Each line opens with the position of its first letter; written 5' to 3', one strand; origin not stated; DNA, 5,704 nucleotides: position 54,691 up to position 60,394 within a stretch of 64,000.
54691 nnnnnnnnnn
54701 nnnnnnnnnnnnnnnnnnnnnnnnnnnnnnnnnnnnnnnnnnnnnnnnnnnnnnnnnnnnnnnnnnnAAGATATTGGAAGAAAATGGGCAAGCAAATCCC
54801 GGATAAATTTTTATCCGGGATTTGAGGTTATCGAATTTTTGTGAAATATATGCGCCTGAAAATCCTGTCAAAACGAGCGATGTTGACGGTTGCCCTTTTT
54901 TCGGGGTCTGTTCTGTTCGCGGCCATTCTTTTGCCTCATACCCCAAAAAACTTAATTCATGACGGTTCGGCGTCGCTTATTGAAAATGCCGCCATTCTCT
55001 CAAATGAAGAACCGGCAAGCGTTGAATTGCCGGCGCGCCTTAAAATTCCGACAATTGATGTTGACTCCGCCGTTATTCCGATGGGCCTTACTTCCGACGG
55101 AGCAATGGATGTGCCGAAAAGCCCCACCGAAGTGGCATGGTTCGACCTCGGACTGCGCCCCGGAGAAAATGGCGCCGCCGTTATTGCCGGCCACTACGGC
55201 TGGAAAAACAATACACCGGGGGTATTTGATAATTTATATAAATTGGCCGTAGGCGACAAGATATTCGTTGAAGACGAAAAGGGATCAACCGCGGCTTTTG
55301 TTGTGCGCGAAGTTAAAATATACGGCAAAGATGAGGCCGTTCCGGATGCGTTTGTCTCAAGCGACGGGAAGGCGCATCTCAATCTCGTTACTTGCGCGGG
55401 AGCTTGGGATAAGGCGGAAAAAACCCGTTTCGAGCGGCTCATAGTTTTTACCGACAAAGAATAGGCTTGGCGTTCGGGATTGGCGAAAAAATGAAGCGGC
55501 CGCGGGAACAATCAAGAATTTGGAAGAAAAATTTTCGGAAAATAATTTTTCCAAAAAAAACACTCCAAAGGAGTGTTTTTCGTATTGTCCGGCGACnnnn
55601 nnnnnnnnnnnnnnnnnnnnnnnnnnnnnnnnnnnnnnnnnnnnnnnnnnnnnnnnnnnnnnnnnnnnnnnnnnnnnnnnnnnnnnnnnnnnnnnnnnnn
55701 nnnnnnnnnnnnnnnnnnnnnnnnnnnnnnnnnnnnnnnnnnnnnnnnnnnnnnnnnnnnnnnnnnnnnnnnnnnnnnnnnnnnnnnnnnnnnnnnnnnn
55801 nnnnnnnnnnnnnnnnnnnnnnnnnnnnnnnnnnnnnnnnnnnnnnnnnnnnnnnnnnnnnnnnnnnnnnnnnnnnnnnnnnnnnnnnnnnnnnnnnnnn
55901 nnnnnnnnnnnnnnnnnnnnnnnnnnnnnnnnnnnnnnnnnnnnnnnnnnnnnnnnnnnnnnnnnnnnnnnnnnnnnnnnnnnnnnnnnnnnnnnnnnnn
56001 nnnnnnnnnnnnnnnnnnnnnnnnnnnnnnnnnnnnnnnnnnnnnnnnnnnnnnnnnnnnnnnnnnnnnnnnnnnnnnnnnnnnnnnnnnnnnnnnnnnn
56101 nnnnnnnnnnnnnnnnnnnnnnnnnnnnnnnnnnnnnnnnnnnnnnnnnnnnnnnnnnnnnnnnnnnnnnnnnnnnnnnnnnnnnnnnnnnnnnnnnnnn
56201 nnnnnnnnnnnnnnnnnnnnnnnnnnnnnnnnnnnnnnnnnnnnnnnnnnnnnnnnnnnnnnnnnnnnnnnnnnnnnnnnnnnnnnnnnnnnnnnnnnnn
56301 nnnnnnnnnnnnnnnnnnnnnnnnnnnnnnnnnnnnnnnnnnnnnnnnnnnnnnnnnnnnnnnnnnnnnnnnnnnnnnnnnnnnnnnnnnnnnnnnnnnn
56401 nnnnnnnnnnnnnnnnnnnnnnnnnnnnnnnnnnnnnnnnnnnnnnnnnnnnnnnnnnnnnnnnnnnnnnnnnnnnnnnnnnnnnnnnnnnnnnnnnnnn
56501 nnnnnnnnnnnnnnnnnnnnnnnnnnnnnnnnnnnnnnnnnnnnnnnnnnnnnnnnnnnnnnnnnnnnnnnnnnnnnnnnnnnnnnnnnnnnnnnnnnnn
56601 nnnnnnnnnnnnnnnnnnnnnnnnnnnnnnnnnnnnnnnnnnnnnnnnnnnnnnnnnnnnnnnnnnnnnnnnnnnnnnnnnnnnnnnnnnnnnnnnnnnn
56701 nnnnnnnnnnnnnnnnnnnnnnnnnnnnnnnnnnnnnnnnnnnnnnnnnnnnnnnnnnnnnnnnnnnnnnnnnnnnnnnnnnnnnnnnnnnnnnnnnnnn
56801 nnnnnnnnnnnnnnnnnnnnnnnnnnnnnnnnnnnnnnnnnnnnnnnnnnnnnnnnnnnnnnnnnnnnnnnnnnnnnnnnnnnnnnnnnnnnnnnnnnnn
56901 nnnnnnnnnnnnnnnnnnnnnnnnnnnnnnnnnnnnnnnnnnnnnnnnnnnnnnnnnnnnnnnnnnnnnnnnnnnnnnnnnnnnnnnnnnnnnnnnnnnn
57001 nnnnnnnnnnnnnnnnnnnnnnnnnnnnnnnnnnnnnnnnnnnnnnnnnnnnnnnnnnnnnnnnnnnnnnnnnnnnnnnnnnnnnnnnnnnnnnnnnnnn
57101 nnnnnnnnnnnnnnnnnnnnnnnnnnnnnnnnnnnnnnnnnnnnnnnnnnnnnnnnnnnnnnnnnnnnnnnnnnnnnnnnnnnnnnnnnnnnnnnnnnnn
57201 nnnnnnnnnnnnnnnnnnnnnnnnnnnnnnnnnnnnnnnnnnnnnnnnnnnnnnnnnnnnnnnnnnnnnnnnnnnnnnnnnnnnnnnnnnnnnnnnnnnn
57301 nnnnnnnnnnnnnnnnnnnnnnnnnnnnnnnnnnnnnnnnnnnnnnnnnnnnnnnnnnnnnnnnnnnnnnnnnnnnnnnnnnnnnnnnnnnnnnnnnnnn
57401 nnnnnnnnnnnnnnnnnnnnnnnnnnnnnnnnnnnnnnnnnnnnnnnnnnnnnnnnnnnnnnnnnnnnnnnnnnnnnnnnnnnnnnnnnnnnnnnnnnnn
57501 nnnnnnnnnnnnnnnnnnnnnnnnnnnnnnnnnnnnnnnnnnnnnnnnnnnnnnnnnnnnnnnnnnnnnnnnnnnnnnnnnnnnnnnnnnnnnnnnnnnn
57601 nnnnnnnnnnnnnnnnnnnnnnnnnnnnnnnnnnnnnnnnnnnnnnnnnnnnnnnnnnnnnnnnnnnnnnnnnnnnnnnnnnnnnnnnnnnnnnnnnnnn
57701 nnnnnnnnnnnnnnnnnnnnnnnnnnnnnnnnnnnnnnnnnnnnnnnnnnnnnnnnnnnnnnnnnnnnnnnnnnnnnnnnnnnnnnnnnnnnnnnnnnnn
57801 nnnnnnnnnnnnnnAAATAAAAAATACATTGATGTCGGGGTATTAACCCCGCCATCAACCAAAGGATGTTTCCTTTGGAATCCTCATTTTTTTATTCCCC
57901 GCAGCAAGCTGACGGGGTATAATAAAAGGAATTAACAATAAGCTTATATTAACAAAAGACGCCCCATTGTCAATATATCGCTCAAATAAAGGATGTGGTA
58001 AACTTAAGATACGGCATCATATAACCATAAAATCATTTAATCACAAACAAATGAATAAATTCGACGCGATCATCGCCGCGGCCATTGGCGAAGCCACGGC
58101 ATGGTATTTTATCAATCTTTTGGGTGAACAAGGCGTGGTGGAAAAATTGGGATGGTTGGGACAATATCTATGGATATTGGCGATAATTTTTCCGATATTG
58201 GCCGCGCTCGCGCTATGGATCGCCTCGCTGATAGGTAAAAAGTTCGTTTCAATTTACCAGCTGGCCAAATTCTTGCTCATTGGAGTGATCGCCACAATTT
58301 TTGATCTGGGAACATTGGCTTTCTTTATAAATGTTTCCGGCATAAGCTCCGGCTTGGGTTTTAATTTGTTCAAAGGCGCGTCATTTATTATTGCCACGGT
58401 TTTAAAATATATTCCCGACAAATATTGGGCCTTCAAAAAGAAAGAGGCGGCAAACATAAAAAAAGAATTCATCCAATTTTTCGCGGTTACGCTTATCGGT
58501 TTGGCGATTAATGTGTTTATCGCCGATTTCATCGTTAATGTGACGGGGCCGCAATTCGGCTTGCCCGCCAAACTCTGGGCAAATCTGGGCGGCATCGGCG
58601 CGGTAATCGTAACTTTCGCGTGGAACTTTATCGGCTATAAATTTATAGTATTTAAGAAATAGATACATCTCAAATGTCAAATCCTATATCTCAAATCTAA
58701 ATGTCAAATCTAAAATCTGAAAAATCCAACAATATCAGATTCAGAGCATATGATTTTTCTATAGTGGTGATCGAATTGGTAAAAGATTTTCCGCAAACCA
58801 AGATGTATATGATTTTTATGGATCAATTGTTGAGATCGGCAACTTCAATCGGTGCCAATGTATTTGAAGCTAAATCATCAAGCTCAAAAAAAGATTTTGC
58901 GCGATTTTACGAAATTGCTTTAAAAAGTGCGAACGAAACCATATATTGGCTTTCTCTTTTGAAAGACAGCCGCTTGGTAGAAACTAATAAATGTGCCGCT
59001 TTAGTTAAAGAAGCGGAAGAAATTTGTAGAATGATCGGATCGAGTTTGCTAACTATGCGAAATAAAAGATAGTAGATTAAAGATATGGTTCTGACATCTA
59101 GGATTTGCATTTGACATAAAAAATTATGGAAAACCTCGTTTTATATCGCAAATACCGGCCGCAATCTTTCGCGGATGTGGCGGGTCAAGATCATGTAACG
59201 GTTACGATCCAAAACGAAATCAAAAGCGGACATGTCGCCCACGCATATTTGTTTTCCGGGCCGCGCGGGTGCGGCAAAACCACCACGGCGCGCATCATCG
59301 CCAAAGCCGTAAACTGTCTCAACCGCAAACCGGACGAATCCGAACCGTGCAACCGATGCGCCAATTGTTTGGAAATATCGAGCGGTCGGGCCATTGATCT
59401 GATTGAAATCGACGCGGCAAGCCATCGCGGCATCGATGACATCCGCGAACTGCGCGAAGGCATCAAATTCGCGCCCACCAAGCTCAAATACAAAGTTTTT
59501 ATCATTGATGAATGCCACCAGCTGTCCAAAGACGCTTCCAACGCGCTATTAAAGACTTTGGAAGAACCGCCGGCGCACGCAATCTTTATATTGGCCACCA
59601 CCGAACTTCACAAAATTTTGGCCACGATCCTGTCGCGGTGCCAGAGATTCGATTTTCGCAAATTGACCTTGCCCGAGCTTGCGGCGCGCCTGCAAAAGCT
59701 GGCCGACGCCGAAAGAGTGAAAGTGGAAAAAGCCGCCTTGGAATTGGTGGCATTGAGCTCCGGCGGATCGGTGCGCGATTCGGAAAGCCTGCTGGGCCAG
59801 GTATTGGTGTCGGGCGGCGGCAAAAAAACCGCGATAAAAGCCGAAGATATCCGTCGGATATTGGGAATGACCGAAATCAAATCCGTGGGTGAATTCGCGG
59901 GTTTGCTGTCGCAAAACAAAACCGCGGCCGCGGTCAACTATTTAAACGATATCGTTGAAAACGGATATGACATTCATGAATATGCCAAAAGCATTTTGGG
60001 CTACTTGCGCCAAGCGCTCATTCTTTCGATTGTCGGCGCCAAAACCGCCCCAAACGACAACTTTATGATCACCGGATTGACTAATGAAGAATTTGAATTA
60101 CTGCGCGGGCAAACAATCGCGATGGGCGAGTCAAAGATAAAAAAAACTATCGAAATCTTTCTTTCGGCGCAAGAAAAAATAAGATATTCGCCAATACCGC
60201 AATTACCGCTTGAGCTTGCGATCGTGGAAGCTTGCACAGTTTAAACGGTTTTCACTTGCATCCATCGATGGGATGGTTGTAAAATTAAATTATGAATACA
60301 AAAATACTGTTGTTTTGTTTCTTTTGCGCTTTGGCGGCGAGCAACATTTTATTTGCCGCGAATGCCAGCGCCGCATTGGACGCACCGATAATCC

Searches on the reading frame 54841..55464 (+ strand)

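Call 66: search_protein_families(library=pfam, proteins=[window:54841-55464:+], max_evalue=0.001)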
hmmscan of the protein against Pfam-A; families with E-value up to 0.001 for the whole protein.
window:54841-55464:+ (207 aa): 1 family
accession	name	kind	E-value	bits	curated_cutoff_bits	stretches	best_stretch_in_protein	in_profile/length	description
PF04203.18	Sortase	-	1.3e-21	77.1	26.6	1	67-205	1-123/125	Sortase domain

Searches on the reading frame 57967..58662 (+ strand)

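Call 66: search_protein_families(library=pfam, proteins=[window:57967-58662:+], max_evalue=0.001)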
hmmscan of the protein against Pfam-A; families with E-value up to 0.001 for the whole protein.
window:57967-58662:+ (231 aa): 1 family
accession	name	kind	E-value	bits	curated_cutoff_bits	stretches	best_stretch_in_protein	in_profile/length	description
PF04138.20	GtrA_DPMS_TM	-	1.7e-17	64.1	26.1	1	101-229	1-117/117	GtrA/DPMS, transmembrane domain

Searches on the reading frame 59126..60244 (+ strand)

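Call 66: search_protein_families(library=pfam, proteins=[window:59126-60244:+], max_evalue=0.001)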
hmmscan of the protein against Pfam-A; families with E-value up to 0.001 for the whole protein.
window:59126-60244:+ (372 aa): 12 families
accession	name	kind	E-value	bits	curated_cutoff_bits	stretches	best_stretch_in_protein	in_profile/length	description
PF13177.12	DNA_pol3_delta2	-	4.4e-47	160.5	27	1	21-180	2-160/161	DNA polymerase III, delta subunit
PF00004.35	AAA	-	1e-14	55.5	21.2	1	42-175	2-126/131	ATPase family associated with various cellular activities (AAA)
PF12169.13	DNA_pol3_gamma3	-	1.8e-09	38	24.4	1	237-371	1-129/143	DNA polymerase III subunits gamma and tau domain III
PF22608.2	DNAX_ATPase_lid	-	4.9e-09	36.3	27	1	186-232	3-49/49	DNA polymerase III clamp loader subunit, ATPase lid domain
PF05496.18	RuvB_N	-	8.4e-08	32.6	27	1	11-64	2-59/159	Holliday junction DNA helicase RuvB P-loop domain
PF03215.21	Rad17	-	7.2e-06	26.5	23.8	1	6-62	9-69/186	Rad17 P-loop domain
PF13401.12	AAA_22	-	1.5e-05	25.7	27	1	41-165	8-130/130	AAA domain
PF04851.21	ResIII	-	6e-05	23.4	22.5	0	117-145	121-150/164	Type III restriction enzyme, res subunit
PF13245.12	AAA_19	-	0.00019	22.1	25.1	1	39-151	12-119/134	AAA domain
PF07728.20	AAA_5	-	0.00029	21.3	22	0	42-147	3-92/139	AAA domain (dynein-related subfamily)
PF13173.12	AAA_14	-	0.00051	20.5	27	0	40-156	4-96/129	AAA domain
PF03702.20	AnmK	-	0.00082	19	24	0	181-274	244-338/367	Anhydro-N-acetylmuramic acid kinase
